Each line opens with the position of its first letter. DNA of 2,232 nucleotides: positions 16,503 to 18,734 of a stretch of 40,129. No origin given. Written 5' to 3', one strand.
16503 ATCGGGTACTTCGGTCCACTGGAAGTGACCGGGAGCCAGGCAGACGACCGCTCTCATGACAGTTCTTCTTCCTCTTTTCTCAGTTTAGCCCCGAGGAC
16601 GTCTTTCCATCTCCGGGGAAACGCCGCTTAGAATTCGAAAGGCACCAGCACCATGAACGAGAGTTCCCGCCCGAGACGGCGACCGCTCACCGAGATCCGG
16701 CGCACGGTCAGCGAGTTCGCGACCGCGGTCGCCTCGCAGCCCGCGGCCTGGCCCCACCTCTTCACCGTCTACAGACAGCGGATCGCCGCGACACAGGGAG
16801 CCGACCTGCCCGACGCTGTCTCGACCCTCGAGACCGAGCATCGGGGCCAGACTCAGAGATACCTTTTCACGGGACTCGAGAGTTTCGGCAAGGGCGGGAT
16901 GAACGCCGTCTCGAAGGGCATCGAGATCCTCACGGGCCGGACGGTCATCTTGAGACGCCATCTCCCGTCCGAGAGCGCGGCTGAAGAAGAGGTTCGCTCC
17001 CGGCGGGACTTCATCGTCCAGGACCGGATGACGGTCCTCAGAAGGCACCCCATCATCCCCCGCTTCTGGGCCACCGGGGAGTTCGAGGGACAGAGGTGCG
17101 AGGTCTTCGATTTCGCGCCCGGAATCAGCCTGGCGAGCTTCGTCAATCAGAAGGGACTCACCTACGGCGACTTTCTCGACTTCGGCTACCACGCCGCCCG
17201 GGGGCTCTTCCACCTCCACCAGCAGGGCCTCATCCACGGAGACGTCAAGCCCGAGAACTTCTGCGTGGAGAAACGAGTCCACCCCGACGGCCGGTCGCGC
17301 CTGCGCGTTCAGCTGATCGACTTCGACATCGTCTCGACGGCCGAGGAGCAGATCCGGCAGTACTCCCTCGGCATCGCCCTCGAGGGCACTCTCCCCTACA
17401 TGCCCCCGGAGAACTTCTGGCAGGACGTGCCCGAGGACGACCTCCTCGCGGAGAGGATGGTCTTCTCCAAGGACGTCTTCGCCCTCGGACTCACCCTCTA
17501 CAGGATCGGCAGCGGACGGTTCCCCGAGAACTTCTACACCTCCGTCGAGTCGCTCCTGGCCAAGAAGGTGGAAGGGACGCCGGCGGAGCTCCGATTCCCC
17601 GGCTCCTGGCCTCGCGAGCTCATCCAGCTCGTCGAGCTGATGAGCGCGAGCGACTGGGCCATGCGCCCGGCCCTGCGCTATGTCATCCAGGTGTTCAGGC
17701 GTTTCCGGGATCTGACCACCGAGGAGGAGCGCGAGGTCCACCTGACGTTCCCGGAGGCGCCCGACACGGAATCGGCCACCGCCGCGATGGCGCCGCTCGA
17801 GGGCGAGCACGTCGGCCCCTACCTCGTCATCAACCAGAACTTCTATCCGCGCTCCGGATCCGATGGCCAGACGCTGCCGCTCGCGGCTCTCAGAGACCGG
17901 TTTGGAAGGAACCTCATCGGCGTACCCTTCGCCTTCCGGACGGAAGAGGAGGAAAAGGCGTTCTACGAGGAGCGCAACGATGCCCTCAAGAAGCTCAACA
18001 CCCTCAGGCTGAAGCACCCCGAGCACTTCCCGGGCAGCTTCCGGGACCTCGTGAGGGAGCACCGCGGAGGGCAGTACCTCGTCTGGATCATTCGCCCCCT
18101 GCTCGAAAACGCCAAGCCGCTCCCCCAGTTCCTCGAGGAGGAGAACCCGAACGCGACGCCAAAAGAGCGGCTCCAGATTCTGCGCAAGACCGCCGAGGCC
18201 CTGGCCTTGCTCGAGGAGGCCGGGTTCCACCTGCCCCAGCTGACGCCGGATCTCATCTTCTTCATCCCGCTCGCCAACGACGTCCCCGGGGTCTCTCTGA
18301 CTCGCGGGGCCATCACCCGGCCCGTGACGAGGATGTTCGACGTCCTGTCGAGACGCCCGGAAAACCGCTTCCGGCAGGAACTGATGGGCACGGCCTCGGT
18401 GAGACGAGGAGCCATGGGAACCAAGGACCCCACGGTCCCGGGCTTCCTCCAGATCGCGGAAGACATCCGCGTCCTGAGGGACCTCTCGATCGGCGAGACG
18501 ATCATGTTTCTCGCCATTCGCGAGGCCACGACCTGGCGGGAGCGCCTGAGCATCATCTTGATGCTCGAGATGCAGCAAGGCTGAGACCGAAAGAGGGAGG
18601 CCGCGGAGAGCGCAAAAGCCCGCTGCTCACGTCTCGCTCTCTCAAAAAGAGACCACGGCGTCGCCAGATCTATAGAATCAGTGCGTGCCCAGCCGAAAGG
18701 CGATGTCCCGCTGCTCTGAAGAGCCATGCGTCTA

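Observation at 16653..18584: Non-canonical eukaryotic-like kinase fused to a second degenerate kinase-like domain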

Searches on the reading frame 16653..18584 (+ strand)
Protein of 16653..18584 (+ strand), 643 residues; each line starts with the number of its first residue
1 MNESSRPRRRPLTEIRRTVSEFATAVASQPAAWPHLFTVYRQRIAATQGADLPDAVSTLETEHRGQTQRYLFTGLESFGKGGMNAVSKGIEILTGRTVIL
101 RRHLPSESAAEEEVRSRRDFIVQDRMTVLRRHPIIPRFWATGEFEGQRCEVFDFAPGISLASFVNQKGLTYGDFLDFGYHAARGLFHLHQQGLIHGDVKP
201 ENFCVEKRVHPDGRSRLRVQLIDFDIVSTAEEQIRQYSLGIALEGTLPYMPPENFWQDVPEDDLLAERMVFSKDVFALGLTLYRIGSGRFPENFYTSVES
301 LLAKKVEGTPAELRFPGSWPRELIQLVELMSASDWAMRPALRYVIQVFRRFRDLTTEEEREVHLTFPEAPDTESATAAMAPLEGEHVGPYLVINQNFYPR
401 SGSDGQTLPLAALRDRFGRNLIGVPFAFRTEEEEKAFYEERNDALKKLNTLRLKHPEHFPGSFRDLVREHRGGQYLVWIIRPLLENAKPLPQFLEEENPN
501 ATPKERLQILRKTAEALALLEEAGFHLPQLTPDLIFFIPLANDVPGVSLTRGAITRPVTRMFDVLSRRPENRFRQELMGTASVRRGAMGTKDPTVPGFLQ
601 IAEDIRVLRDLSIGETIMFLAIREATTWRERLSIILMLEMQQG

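Call 3: search_protein_families(library=pfam, proteins=[window:16653-18584:+], max_evalue=0.1)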
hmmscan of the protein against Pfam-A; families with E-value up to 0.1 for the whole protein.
window:16653-18584:+ (643 aa): 3 families
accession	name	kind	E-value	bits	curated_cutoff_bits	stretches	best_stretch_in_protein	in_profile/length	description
PF00069.31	Pkinase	-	5.2e-19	69.1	31.7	1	75-344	4-257/263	Protein kinase domain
PF07714.23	PK_Tyr_Ser-Thr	-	2.7e-14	53.6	23.1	1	116-346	44-256/258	Protein tyrosine and serine/threonine kinase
PF14531.12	Kinase-like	-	0.029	14.1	25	1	187-294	160-253/289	Kinase-like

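Call 4: search_protein_families(library=ncbifam, proteins=[window:16653-18584:+], max_evalue=0.1)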
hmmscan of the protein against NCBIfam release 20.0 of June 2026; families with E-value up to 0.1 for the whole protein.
window:16653-18584:+ (643 aa): 12 families
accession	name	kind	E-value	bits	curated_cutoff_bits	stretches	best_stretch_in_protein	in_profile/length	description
NF047741.1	antiphage_MADS6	equivalog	3.2e-16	59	460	1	94-375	215-481/612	methylation-associated defense system protein kinase MAD6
NF033483.0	PknB_PASTA_kin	equivalog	3e-11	43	450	1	75-302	12-218/563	Stk1 family PASTA domain-containing Ser/Thr kinase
NF052427.1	StpK7MSMEG_1200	equivalog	2.9e-09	35.9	900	1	76-292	13-209/601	serine/threonine protein kinase StpK7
NF033442.0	BREX_PglW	equivalog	3.2e-09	35.1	990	1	140-292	576-710/1391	BREX system serine/threonine kinase PglW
NF038150.1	lanthi_synth_IV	equivalog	1.5e-07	30.1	650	1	129-354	249-459/851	class IV lanthionine synthetase LanL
TIGR03903.1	TOMM_kin_cyc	equivalog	8.2e-05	20.6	705.75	1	112-254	21-160/1267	TOMM system kinase/cyclase fusion protein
NF058632.1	SerThrKinPrkT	equivalog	0.0005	19.2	280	1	151-208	98-153/322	serine/threonine protein kinase PrkT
NF043056.1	T4SS_LegK1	equivalog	0.00056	18.6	550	1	190-259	207-265/516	Dot/Icm T4SS effector kinase LegK1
TIGR03724.2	arch_bud32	equivalog_domain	0.0084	15.6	125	1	180-229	93-133/193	KEOPS complex kinase/ATPase Bud32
NF038151.1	lanthi_synth_III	equivalog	0.016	13.6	575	1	184-237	348-393/833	class III lanthionine synthetase LanKC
NF053615.1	SerThrKinAfsKStmc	equivalog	0.025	13.2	1300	1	182-307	122-228/809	protein serine/threonine kinase AfsK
NF007174.0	PRK09605.1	equivalog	0.058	11.9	447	1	180-230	435-476/535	bifunctional N(6)-L-threonylcarbamoyladenine synthase/serine/threonine protein kinase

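Call 6: search_solved_structures(query=window:16653-18581:+, max_evalue=0.01, show_alignments=2)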
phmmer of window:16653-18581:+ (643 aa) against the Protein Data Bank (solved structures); distinct sequences matched with E-value up to 0.01: 385 (the best 60 are shown).
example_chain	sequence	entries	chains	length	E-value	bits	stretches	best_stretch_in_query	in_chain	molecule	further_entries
7ujr_A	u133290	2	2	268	3.6e-08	35.7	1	75-258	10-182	Calcium/calmodulin-dependent protein kinase type II subunit alpha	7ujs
2vz6_A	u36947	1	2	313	3.7e-08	35.7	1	72-258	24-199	CALCIUM CALMODULIN DEPENDENT PROTEIN KINASE TYPE II ALPHA CHAIN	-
7b55_B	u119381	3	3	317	5.7e-08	35.1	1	75-258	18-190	Calcium/calmodulin-dependent protein kinase type II subunit alpha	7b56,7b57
4fr4_A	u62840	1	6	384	1.3e-07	33.8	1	129-331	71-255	Serine/threonine-protein kinase 32A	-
6w4o_A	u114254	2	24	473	1.6e-07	33.6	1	75-258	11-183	Calcium/calmodulin-dependent protein kinase type II subunit alpha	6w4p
7naa_A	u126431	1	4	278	1.7e-07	33.5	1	72-256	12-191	Non-specific serine/threonine protein kinase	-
6vzk_A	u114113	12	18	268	1.8e-07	33.4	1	75-258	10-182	Calcium/calmodulin-dependent protein kinase type II subunit alpha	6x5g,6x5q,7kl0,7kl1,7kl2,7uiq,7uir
5u6y_A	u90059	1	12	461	2e-07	33.3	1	75-258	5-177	Calcium/calmodulin-dependent protein kinase type II subunit alpha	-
3orm_A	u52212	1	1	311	2e-07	33.3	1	76-291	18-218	Serine/threonine protein kinase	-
3aln_A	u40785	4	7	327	3.2e-07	32.6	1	182-345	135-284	Dual specificity mitogen-activated protein kinase kinase 4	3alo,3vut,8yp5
5m09_A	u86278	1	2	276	7.7e-07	31.3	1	108-245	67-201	Serine/threonine-protein kinase PknI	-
3f69_A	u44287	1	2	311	7.7e-07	31.3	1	76-291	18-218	Serine/threonine-protein kinase pknB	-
5m08_A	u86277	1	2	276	7.7e-07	31.3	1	108-245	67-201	Serine/threonine-protein kinase PknI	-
4ow8_A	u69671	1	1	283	9.6e-07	31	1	78-338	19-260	Serine/threonine-protein kinase PknA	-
9tmq_A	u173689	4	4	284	9.6e-07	31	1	78-338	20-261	Serine/threonine-protein kinase PknA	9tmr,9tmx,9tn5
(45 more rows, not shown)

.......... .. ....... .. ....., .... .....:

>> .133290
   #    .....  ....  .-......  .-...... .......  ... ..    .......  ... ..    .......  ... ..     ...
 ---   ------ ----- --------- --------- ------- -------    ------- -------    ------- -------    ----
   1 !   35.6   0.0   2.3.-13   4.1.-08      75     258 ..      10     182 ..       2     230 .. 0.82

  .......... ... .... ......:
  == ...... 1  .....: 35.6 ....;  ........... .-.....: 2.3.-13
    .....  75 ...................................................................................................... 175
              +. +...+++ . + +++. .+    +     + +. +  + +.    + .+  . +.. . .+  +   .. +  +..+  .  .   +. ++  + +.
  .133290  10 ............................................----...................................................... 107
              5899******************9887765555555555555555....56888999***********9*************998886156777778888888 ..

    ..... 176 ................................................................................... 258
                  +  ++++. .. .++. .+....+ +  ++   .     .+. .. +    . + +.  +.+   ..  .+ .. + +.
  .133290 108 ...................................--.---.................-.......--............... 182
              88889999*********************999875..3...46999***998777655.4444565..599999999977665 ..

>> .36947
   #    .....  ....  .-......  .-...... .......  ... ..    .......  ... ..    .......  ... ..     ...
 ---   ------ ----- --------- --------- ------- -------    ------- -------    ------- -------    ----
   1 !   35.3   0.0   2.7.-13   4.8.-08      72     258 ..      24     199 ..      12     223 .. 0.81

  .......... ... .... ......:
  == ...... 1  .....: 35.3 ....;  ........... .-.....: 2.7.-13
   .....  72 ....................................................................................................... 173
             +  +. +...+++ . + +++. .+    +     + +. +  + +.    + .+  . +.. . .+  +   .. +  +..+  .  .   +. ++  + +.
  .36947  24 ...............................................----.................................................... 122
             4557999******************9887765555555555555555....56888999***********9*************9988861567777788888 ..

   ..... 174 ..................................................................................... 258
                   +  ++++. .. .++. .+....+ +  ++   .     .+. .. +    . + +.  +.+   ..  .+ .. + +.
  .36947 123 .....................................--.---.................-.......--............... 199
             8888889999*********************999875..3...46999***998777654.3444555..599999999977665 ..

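Call 8: find_homologous_proteins(query=window:16653-18581:+, max_evalue=0.00001)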
Query window:16653-18581:+ (643 aa): 131 proteins with E <= 0.00001 among 8000 candidates; the best 120 are listed.
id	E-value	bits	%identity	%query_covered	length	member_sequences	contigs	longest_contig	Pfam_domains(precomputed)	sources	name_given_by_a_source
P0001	0.0e+0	1458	100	100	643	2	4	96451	PF07714.24,PF00069.32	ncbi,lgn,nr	ncbi:MAG: protein kinase [Acidobacteria bacterium]|nr:protein kinase [Acidobacteriota bacterium] MCG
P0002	0.0e+0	1185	81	100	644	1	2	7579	PF07714.24,PF00069.32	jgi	jgi:serine/threonine protein kinase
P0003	9.7e-250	849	66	91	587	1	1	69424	PF07714.24,PF00069.32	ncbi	-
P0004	6.0e-216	737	57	92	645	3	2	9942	PF07714.24,PF00069.32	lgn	-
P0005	1.7e-201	689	54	90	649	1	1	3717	PF07714.24,PF00069.32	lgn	-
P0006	8.7e-193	661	51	95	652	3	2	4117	PF07714.24,PF00069.32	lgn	-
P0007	2.9e-192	659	51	96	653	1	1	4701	PF07714.24,PF00069.32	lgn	-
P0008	4.9e-191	655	50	98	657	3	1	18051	PF07714.24,PF00069.32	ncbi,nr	ncbi:MAG: protein kinase [Acidobacteria bacterium]|nr:protein kinase [Acidobacteriota bacterium]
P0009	6.6e-191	654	50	100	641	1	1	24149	PF07714.24,PF00069.32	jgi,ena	-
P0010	4.4e-189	648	56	82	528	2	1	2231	PF07714.24,PF00069.32,PF14531.13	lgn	-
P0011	1.3e-185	637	50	95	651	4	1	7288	PF07714.24,PF00069.32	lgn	-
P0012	2.5e-185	636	48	99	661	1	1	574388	PF07714.24,PF00069.32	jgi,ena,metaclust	metaclust:\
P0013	2.9e-185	636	49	99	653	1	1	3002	PF07714.24,PF00069.32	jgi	-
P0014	5.2e-185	635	48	99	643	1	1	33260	PF07714.24,PF00069.32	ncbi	-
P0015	1.4e-183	630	49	95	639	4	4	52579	PF07714.24,PF00069.32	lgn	-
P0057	1.6e-170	587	48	92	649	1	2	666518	PF07714.24,PF00069.32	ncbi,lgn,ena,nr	ncbi:MAG: protein kinase [Holophagales bacterium]|nr:protein kinase [Holophagales bacterium]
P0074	2.1e-167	577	47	96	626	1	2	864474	PF07714.24,PF00069.32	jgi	jgi:serine/threonine protein kinase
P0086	2.9e-84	302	35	97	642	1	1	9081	PF07714.24,PF00069.32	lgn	-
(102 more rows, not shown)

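Call 16: find_encoding_contigs(protein=P0003, flank=8000, max_places=1)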
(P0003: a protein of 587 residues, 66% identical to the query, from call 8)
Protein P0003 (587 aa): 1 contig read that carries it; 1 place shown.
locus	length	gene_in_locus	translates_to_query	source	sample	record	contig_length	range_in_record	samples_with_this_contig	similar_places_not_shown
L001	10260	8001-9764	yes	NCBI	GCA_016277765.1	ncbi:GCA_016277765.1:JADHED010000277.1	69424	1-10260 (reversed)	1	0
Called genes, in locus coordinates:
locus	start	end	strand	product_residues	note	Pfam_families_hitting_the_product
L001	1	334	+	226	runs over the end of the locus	PF01618:MotA_ExbB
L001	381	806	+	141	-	PF02472:ExbD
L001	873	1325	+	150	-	PF02472:ExbD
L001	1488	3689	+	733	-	PF03030:H_PPase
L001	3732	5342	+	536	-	PF00069:Pkinase, PF03109:ABC1 (faint), PF07714:PK_Tyr_Ser-Thr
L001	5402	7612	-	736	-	PF00515:TPR_1 (faint), PF07719:TPR_2 (faint), PF13174:TPR_6 (faint), PF13428:TPR_14 (faint), PF13432:TPR_16 (faint), PF14559:TPR_19 (faint), PF03781:FGE-sulfatase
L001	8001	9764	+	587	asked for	PF00069:Pkinase, PF07714:PK_Tyr_Ser-Thr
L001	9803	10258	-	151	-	?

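Call 17: find_encoding_contigs(protein=P0012, flank=8000, max_places=1)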
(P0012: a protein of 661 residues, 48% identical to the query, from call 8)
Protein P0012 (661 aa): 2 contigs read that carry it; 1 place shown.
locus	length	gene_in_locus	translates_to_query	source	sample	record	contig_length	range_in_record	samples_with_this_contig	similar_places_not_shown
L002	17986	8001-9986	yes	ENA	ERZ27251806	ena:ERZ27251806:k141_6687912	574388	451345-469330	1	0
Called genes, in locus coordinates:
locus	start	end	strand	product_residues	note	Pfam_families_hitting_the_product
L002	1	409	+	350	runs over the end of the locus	PF04055:Radical_SAM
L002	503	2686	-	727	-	PF12891:Glyco_hydro_44, PF18911:PKD_4, PF00801:PKD, PF22352:K319L-like_PKD (weak)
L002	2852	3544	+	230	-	PF01346:FKBP_N, PF00254:FKBP_C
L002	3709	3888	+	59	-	-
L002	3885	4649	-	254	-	-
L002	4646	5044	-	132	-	-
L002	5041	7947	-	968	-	PF01326:PPDK_N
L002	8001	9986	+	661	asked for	PF00069:Pkinase, PF07714:PK_Tyr_Ser-Thr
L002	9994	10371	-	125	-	PF01850:PIN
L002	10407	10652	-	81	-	-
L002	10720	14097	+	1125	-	PF00069:Pkinase, PF07714:PK_Tyr_Ser-Thr, PF00515:TPR_1 (faint), PF07719:TPR_2 (faint), PF17874:TPR_MalT, PF13374:TPR_10 (weak), PF13424:TPR_12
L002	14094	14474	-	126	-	-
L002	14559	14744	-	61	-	-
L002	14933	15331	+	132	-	-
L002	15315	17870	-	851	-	PF00069:Pkinase, PF01636:APH (faint), PF07714:PK_Tyr_Ser-Thr, PF07676:PD40 (faint), PF26549:Tricorn_N (weak)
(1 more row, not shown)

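Call 18: find_encoding_contigs(protein=P0057, flank=8000, max_places=1)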
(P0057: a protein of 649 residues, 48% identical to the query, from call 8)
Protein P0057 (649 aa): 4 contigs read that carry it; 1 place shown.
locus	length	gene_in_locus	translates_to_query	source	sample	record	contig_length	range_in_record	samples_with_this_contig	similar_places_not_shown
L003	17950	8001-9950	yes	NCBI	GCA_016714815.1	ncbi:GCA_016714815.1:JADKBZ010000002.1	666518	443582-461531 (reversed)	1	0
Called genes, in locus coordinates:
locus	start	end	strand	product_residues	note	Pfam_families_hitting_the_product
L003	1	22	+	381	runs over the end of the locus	PF01058:Oxidored_q6, PF14720:NiFe_hyd_SSU_C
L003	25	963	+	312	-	PF00037:Fer4 (faint), PF12797:Fer4_2 (faint), PF12838:Fer4_7 (faint), PF13187:Fer4_9 (weak), PF13237:Fer4_10 (faint), PF13247:Fer4_11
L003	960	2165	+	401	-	PF03916:NrfD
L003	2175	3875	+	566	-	PF27537:HoxH, PF00374:NiFeSe_Hases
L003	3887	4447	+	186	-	PF01750:HycI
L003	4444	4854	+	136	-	-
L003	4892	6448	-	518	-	PF01073:3Beta_HSD, PF01370:Epimerase, PF04321:RmlD_sub_bind, PF13460:NAD_binding_10, PF16363:GDP_Man_Dehyd, PF07993:NAD_binding_4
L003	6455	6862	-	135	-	PF00355:Rieske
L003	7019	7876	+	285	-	PF23414:Beta-prop_EML_2, PF24805:EIF3I, PF24814:WD40_Prp19, PF25173:Beta-prop_WDR3_1st, PF25174:Beta-prop_THOC3, PF25175:Beta-prop_WDR5, PF23381:Beta-prop_IFT122_1st, PF00400:WD40, +31 more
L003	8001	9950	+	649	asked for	PF00069:Pkinase, PF07714:PK_Tyr_Ser-Thr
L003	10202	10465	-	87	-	PF14407:Frankia_peptide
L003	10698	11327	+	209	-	-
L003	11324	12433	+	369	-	PF05222:AlaDh_PNT_N, PF07992:Pyr_redox_2 (weak), PF01262:AlaDh_PNT_C, PF02826:2-Hacid_dh_C (weak), PF01488:Shikimate_DH, PF03446:NAD_binding_2 (weak), PF03807:F420_oxidored (weak)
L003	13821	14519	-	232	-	PF00005:ABC_tran, PF02463:SMC_N (faint), PF13304:AAA_21 (faint)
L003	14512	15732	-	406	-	PF12704:MacB_PCD, PF02687:FtsX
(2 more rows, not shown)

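Call 20: find_encoding_contigs(protein=P0002, flank=8000, max_places=2)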
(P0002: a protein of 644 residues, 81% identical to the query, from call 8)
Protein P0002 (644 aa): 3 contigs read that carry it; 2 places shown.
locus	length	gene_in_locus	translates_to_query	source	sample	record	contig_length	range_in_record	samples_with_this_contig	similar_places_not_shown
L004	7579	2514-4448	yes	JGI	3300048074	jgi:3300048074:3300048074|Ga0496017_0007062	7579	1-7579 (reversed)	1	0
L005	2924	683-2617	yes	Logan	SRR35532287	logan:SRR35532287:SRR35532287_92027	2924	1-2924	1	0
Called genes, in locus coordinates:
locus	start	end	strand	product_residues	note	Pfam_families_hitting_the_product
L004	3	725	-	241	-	?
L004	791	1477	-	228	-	PF00702:Hydrolase, PF08282:Hydrolase_3 (faint), PF12710:HAD, PF13419:HAD_2, PF13242:Hydrolase_like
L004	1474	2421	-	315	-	PF08240:ADH_N, PF00107:ADH_zinc_N, PF13602:ADH_zinc_N_2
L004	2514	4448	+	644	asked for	PF00069:Pkinase, PF07714:PK_Tyr_Ser-Thr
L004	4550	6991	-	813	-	-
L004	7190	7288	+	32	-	-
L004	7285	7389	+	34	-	-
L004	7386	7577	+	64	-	?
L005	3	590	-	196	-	?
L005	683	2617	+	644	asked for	PF00069:Pkinase, PF07714:PK_Tyr_Ser-Thr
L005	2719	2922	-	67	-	?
